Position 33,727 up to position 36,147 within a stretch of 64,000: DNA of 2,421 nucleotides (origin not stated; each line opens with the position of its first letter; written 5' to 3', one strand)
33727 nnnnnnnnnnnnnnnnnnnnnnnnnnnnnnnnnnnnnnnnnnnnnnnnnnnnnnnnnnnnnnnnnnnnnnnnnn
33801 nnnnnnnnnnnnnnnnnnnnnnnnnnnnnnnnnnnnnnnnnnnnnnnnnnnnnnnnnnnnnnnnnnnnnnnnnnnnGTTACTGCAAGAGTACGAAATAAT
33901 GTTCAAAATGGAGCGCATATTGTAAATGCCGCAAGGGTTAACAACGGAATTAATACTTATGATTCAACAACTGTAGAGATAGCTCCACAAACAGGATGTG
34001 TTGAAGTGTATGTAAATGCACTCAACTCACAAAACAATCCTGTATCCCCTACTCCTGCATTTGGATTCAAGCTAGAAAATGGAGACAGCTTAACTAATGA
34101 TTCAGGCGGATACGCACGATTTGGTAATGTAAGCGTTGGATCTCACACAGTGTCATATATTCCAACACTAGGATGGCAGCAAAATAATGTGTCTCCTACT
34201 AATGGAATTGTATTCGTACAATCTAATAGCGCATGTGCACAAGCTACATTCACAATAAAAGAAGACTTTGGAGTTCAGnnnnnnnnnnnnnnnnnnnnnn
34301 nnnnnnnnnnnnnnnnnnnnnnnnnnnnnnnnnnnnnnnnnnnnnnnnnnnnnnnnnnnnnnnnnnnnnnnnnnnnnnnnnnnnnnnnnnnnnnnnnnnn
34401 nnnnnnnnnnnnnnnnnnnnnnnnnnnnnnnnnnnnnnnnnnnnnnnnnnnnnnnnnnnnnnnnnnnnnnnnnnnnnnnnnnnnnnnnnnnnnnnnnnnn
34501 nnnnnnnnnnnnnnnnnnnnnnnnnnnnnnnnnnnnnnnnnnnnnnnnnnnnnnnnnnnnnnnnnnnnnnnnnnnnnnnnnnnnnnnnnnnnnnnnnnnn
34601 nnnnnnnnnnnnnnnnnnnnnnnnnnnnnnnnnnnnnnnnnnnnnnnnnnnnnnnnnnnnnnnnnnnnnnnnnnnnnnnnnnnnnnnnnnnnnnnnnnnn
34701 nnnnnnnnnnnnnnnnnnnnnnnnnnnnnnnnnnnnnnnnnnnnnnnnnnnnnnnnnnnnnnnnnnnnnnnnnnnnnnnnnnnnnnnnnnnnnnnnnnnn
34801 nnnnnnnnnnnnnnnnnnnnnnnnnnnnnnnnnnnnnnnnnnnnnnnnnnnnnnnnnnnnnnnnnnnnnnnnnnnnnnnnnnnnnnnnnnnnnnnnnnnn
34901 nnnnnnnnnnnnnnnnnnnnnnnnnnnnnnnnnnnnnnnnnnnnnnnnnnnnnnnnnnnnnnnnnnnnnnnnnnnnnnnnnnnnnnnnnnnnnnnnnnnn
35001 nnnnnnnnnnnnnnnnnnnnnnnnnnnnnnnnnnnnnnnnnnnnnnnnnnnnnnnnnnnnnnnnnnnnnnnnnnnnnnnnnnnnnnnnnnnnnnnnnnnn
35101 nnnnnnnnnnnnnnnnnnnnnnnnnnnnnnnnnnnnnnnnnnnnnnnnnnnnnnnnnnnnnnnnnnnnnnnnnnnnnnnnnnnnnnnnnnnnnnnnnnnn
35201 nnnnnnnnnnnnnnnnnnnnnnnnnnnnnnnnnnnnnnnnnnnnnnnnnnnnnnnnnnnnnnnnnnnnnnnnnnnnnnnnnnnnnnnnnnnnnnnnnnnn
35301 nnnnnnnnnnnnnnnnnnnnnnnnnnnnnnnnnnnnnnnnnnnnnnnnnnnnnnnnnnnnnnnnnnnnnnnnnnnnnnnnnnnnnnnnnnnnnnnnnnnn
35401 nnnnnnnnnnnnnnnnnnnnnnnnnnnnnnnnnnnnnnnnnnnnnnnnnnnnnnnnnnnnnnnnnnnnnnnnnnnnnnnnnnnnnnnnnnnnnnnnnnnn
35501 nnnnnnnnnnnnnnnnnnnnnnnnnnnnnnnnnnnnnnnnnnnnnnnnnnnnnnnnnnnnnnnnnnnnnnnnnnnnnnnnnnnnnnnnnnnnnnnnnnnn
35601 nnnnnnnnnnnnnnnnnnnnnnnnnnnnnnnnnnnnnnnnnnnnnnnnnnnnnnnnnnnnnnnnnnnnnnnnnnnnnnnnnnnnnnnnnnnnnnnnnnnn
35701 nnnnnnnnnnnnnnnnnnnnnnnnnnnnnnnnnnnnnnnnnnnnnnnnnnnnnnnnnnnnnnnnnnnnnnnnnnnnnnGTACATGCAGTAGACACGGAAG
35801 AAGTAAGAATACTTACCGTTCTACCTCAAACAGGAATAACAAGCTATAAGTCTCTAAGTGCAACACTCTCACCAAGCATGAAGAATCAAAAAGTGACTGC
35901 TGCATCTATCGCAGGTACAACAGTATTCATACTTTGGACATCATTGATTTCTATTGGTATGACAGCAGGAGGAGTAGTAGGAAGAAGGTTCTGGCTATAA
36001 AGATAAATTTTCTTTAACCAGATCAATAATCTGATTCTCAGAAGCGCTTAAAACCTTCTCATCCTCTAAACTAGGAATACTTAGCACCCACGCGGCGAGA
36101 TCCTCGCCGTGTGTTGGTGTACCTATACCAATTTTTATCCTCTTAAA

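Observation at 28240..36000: Giant 2586-aa wall-anchored protein built from about 35 Cys-bracketed DNDNDG modules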

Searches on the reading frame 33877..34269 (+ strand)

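Call 6: search_protein_families(library=pfam, proteins=[window:33877-34269:+], max_evalue=10)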
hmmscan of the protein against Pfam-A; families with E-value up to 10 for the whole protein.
seq(131 aa): 1 family
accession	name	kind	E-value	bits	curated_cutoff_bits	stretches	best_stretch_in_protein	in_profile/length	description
PF10790.15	DUF2604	-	0.089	13.7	25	1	29-72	15-58/85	Protein of Unknown function (DUF2604)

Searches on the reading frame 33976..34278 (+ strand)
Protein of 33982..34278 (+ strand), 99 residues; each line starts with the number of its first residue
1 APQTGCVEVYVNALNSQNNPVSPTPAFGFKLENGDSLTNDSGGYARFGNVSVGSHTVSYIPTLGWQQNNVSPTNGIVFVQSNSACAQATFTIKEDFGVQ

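Call 49: search_solved_structures(query=window:33982-34278:+, max_evalue=10, show_alignments=2)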
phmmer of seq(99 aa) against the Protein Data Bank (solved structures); distinct sequences matched with E-value up to 10: 1.
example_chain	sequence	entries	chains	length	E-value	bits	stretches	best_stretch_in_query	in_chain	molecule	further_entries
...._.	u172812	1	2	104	0.052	17.1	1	10-47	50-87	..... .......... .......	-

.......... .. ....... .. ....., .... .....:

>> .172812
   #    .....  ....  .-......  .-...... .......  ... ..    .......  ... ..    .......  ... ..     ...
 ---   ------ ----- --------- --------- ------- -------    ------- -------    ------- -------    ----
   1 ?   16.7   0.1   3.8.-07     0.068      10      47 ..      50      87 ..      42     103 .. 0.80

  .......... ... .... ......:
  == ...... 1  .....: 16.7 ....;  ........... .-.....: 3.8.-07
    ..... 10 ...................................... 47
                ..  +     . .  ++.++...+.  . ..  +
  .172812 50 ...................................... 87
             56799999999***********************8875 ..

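Call 63: search_solved_structures(query=A4, max_evalue=1, show_alignments=2)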
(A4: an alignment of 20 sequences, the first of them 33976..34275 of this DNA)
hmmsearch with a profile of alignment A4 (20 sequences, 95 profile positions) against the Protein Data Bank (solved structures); distinct sequences matched with E-value up to 1: 10.
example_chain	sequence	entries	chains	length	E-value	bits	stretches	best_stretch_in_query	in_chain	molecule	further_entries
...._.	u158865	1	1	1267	1.7e-05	28.3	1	24-61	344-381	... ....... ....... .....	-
6fwv_A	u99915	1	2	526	0.0013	22.2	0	24-62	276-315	Collagen Adhesion protein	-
2ww8_A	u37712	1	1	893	0.0016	21.9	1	36-62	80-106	CELL WALL SURFACE ANCHOR FAMILY PROTEIN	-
3txa_A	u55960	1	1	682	0.19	15.3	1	27-62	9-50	Cell wall surface anchor family protein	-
3phs_A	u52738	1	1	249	0.23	15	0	30-94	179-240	Cell wall surface anchor family protein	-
8sqx_A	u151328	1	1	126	0.28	14.8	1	32-61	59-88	Putative surface anchored protein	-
4s3l_A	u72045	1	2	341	0.38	14.3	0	47-86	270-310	Major Pilin Protein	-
7f7y_A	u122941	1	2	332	0.4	14.3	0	47-86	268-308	PitB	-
4wi0_B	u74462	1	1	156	0.41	14.2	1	25-62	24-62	Cellulosomal scaffoldin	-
4u3s_B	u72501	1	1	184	0.51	13.9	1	25-62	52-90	Cellulosomal scaffoldin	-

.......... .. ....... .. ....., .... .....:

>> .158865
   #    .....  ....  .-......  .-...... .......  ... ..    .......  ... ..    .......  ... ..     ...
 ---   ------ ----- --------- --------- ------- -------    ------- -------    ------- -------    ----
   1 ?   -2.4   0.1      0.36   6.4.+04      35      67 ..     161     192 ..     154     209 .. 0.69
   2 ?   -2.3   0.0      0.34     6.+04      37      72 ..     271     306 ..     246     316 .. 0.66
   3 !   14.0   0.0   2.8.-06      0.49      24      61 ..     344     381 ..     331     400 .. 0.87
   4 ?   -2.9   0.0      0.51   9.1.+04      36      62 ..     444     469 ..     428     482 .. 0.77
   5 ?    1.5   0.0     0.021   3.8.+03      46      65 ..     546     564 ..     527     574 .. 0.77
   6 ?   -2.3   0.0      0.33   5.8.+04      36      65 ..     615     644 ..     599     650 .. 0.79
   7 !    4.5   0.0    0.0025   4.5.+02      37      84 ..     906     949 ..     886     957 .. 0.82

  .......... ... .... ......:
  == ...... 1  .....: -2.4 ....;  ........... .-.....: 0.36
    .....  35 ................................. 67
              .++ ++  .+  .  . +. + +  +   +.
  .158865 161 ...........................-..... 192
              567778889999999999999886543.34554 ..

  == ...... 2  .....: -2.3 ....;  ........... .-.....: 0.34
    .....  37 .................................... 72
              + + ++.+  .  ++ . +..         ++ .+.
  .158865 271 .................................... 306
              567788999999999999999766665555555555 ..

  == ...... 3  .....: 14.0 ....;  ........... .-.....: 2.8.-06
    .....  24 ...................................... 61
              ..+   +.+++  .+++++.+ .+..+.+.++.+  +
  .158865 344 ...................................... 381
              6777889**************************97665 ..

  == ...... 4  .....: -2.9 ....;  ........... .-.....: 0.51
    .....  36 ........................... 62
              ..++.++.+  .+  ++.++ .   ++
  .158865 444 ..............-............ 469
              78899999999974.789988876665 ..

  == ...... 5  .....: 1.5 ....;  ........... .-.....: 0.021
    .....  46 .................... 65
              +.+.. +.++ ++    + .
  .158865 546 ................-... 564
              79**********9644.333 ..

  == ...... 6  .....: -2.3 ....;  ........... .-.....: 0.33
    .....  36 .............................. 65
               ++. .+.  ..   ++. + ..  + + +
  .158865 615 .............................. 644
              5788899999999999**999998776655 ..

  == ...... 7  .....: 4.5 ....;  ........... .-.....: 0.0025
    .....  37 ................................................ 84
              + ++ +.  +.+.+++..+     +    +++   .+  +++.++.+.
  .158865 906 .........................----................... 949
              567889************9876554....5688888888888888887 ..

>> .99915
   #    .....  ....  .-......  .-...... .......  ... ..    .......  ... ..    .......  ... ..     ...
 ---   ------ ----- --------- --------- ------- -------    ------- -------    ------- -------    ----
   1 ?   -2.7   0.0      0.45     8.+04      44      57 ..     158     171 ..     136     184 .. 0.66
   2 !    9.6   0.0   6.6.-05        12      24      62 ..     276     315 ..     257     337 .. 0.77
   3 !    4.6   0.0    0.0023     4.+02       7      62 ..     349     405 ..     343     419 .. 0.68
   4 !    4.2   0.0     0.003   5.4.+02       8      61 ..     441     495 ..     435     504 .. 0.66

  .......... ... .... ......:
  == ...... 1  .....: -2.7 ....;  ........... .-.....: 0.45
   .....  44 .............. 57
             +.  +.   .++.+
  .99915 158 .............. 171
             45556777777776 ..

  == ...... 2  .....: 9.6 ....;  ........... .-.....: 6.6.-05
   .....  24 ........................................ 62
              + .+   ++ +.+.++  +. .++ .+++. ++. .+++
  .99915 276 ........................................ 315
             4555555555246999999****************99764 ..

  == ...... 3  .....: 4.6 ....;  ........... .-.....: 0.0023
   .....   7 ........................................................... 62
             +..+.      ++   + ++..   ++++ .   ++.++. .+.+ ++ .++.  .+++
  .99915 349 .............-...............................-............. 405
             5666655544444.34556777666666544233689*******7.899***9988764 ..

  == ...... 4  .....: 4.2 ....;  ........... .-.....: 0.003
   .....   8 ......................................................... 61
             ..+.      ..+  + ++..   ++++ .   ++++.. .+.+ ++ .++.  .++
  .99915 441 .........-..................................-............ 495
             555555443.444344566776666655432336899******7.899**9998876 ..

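Call 64: search_protein_families(library=pfam, alignment_id=A4, max_evalue=0.1)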
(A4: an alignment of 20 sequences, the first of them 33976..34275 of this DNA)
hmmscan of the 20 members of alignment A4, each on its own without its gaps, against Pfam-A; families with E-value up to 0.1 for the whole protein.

A. member 1, window:33976-34275:+ (100 aa): 0 families

B. families by the number of members that match (of 20 scanned): 18 families
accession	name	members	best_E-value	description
PF17802.7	SpaA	17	2.2e-07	Prealbumin-like fold domain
PF13620.12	CarboxypepD_reg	14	0.00064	Carboxypeptidase regulatory-like domain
PF17210.9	SdrD_B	7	0.0015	SdrD B-like domain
PF19403.5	SpaA_2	7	0.0018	Prealbumin-like fold domain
PF14686.12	fn3_3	4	0.0032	Polysaccharide lyase family 4, domain II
PF24514.1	SpaA_4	3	0.01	Prealbumin-like fold domain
PF17957.7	Big_7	2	0.0096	Bacterial Ig domain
PF19407.5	DUF5979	2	0.035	Domain of unknown function (DUF5979)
PF07495.19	Y_Y_Y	1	0.0055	Y_Y_Y domain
PF02960.20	K1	1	0.0088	K1 glycoprotein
PF13783.11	DUF4177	1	0.017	Domain of unknown function (DUF4177)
PF14541.11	TAXi_C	1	0.029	Xylanase inhibitor C-terminal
PF23623.1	GBD_IRG7_N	1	0.029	IRG7 N-terminal galactose binding domain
PF14352.11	DUF4402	1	0.03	Domain of unknown function (DUF4402)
PF24595.1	DUF7619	1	0.032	Domain of unknown function (DUF7619)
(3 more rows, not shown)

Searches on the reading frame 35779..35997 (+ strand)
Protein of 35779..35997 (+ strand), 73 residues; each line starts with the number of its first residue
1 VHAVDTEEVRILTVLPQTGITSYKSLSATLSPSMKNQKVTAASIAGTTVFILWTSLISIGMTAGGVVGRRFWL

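Call 67: search_protein_families(library=ncbifam, proteins=[window:35779-35997:+], max_evalue=10)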
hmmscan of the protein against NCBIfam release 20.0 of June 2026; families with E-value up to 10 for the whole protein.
seq(73 aa): 0 families
